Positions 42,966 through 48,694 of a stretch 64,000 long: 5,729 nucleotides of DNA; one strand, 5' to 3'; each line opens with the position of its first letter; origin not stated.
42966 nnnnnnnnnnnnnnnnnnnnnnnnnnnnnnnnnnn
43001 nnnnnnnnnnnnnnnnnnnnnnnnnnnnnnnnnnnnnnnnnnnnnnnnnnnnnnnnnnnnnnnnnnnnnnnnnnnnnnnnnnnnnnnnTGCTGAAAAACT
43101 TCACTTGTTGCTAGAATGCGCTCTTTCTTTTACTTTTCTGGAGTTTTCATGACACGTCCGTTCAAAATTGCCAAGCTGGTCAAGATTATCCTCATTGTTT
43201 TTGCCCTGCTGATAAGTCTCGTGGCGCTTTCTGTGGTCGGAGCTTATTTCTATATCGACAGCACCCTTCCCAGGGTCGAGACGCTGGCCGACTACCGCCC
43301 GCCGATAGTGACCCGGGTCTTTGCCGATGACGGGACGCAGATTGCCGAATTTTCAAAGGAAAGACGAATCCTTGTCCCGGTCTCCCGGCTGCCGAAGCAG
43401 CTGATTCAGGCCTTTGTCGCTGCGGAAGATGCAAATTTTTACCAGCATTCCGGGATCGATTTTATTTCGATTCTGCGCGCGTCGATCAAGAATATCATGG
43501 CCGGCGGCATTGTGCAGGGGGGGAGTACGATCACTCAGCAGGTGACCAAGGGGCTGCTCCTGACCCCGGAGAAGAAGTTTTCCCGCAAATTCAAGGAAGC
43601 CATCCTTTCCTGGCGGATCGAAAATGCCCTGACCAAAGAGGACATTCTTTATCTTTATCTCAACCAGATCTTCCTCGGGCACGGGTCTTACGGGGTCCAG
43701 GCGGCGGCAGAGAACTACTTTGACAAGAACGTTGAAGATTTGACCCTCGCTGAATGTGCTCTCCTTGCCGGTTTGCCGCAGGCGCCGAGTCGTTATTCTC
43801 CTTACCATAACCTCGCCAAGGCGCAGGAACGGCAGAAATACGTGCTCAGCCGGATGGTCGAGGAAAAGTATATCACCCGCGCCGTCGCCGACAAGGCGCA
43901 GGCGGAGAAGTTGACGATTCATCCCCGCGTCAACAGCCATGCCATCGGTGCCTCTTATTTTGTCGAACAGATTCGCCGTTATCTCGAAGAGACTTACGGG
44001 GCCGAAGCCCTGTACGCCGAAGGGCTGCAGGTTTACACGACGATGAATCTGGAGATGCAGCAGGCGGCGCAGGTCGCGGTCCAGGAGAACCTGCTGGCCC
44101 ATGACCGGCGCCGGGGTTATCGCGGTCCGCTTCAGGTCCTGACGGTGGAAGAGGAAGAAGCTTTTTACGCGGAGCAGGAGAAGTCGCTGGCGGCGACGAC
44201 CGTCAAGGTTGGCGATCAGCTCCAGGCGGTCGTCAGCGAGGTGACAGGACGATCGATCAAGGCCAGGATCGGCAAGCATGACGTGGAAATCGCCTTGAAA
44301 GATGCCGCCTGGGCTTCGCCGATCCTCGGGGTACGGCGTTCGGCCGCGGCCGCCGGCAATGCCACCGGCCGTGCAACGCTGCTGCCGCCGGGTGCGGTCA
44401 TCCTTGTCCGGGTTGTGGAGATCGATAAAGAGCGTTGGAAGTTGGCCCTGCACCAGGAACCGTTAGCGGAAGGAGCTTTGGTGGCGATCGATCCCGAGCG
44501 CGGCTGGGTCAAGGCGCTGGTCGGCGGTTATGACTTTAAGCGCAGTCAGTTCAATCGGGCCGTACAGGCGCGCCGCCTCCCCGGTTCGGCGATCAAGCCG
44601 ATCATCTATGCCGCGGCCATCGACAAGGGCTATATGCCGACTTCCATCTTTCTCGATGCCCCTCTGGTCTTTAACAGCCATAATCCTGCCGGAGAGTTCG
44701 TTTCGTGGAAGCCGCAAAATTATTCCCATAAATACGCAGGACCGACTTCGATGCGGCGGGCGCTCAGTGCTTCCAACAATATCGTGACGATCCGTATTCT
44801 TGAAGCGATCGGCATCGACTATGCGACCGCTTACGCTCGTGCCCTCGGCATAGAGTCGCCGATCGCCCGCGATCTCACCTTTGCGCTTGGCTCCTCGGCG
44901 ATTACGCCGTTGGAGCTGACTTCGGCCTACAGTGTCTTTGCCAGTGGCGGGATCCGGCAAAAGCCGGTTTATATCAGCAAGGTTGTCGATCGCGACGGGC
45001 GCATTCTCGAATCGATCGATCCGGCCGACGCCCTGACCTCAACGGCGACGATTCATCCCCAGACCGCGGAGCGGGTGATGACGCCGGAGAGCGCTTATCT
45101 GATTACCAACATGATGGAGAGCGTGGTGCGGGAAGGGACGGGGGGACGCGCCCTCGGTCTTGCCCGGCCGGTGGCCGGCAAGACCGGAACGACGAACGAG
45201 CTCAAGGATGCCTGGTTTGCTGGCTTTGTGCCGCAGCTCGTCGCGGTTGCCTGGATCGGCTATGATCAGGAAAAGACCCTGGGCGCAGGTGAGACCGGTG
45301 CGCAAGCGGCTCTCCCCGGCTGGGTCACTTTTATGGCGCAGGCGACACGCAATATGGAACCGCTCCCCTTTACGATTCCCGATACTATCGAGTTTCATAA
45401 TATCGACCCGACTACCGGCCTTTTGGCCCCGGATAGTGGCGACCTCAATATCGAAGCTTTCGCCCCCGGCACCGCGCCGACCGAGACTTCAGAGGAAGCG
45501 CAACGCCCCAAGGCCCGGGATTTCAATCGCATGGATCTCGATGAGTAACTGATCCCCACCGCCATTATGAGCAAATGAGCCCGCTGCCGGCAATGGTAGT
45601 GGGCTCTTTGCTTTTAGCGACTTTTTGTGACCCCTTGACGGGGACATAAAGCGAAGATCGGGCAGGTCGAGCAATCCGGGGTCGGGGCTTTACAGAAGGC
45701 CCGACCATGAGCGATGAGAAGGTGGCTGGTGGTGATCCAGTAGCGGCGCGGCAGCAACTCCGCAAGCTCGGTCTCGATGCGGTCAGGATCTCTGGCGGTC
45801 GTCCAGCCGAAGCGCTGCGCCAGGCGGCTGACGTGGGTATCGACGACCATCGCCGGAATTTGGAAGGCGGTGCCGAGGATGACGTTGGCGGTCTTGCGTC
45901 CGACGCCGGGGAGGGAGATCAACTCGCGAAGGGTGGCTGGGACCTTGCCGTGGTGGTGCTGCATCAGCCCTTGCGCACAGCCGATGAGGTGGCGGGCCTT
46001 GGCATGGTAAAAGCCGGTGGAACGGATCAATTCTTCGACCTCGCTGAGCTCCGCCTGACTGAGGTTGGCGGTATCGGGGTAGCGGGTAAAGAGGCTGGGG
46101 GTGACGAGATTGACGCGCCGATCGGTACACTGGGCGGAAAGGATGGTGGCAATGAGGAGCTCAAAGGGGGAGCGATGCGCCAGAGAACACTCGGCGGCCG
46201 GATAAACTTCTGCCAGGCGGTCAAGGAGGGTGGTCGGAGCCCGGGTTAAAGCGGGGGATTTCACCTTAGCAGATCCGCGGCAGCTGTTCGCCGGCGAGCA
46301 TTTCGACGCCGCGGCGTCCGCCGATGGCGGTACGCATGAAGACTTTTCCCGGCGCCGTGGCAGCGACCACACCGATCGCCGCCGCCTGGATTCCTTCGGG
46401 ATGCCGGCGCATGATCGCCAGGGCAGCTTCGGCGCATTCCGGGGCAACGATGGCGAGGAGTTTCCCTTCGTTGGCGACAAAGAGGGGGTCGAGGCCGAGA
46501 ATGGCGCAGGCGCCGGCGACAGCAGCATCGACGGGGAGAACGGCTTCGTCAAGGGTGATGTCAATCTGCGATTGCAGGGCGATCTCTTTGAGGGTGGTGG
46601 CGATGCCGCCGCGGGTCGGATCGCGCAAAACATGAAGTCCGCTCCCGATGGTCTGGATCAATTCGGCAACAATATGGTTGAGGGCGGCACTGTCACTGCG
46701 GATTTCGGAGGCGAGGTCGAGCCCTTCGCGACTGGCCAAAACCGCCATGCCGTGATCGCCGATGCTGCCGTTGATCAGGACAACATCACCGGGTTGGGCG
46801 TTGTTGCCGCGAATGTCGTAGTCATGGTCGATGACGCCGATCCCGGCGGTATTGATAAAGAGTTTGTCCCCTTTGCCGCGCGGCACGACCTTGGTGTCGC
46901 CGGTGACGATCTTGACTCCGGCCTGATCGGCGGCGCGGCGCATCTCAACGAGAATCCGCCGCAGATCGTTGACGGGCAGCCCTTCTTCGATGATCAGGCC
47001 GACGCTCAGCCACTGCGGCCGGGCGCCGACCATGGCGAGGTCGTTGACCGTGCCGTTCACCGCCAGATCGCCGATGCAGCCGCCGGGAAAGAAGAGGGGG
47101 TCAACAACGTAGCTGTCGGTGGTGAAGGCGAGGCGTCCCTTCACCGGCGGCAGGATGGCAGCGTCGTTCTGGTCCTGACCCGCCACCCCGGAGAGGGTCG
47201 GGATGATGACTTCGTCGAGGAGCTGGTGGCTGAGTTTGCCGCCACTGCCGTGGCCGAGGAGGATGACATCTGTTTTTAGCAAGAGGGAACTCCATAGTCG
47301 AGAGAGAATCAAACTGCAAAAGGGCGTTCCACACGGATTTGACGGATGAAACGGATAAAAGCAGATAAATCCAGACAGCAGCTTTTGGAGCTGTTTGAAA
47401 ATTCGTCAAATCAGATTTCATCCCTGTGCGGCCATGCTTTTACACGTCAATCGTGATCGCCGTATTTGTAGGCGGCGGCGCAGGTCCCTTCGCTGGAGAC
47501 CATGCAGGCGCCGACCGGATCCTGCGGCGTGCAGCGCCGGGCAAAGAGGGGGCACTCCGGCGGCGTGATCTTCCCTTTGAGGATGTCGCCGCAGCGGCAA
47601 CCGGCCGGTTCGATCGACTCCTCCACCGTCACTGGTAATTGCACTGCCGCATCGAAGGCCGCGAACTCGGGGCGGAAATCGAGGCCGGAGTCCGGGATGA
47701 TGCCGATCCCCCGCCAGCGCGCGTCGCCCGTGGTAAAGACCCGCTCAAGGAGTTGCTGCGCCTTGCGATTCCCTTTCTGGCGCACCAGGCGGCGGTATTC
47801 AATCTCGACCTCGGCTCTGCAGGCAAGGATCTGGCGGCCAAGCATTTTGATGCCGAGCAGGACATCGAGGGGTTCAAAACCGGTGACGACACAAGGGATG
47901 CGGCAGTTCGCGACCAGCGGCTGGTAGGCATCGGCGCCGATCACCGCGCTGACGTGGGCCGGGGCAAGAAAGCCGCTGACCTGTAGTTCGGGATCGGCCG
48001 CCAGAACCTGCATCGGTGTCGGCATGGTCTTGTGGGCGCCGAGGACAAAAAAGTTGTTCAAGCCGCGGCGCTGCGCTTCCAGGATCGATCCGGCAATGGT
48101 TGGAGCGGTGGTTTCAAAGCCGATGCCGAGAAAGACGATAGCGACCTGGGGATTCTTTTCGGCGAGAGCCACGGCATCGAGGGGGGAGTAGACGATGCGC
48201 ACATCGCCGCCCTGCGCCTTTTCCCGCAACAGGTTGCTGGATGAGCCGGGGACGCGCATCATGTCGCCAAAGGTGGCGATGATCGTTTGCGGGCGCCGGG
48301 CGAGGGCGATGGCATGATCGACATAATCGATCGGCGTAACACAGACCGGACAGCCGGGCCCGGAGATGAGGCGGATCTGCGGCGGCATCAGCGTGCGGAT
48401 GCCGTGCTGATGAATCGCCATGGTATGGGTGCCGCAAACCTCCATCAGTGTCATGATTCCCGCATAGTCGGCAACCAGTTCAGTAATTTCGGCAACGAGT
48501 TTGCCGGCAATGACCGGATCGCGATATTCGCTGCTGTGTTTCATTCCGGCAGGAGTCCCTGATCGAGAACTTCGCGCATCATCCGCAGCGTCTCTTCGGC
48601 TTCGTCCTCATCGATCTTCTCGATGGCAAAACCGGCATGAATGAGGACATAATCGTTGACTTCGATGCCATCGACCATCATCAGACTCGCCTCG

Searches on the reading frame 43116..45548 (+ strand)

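Call 57: search_protein_families(library=pfam, proteins=[window:43116-45548:+], max_evalue=0.00001)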
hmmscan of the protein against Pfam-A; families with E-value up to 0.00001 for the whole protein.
window:43116-45548:+ (810 aa): 3 families
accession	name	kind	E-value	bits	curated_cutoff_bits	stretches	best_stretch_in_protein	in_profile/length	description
PF00912.28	Transgly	-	7.9e-66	221.3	27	1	73-247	2-177/178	Transglycosylase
PF00905.27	Transpeptidase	-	4.7e-34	118.4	22.1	1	453-707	1-267/299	Penicillin binding protein transpeptidase domain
PF17092.11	PCB_OB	-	3.1e-11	44.4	27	1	335-449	1-109/111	Penicillin-binding protein OB-like domain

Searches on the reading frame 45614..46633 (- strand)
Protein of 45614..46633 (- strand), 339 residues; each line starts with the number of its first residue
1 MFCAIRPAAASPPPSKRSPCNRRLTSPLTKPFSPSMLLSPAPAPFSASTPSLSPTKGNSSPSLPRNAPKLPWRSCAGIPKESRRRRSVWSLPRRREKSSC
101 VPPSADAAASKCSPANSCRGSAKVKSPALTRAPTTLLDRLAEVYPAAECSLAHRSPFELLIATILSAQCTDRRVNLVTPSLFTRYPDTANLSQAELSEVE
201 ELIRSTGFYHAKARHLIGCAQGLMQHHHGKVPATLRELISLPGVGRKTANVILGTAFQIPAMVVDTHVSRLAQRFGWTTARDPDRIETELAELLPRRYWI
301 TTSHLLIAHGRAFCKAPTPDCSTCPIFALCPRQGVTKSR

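Call 57: search_protein_families(library=pfam, proteins=[window:45614-46633:-], max_evalue=0.00001)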
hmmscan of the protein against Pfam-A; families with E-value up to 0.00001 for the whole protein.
window:45614-46633:- (339 aa): 2 families
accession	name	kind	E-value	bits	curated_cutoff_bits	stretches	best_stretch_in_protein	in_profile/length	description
PF00730.31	HhH-GPD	-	2.1e-24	86.4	26.2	1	161-295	1-107/108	HhH-GPD superfamily base excision DNA repair protein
PF00633.29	HHH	-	1.8e-08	34.3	24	1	227-253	2-28/30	Helix-hairpin-helix motif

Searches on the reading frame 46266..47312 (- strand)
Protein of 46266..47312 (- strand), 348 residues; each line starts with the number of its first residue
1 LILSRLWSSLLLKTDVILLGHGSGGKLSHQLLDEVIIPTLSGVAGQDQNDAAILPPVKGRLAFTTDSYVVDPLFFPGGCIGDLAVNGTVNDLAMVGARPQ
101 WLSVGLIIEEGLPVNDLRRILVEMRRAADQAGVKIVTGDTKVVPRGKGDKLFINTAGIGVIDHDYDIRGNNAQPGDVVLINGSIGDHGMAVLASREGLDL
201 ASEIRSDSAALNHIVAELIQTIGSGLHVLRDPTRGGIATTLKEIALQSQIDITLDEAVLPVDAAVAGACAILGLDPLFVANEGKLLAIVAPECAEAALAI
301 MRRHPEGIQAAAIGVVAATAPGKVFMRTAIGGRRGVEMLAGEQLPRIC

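Call 76: search_protein_families(library=phrogs, proteins=[window:46266-47312:-], max_evalue=0.001)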
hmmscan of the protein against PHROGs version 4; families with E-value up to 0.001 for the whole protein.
window:46266-47312:- (348 aa): 2 families
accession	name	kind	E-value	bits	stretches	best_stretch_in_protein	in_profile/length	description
phrog_36592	-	unknown function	1.8e-10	41.6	1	71-293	56-292/344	-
phrog_1207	-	moron, auxiliary metabolic gene and host takeover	1e-05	25.9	1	80-317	68-309/311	phosphoribosylaminoimidazole synthetase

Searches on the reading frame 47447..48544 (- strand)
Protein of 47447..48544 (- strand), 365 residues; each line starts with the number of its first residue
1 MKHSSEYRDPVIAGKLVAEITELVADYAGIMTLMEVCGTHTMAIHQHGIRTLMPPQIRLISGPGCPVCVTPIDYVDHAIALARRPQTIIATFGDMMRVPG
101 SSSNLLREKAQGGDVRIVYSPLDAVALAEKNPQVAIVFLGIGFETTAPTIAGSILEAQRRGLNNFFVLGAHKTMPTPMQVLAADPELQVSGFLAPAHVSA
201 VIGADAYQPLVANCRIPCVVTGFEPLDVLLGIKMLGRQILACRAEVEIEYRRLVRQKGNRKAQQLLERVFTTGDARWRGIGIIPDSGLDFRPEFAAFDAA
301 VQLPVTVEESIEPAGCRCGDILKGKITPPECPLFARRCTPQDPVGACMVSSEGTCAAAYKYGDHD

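Call 57: search_protein_families(library=pfam, proteins=[window:47447-48544:-], max_evalue=0.00001)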
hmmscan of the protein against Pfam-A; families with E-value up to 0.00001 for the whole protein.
window:47447-48544:- (365 aa): 1 family
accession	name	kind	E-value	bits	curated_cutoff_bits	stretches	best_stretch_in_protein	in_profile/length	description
PF01924.21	HypD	-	1.9e-146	488.1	25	1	14-362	4-351/351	Hydrogenase formation hypA family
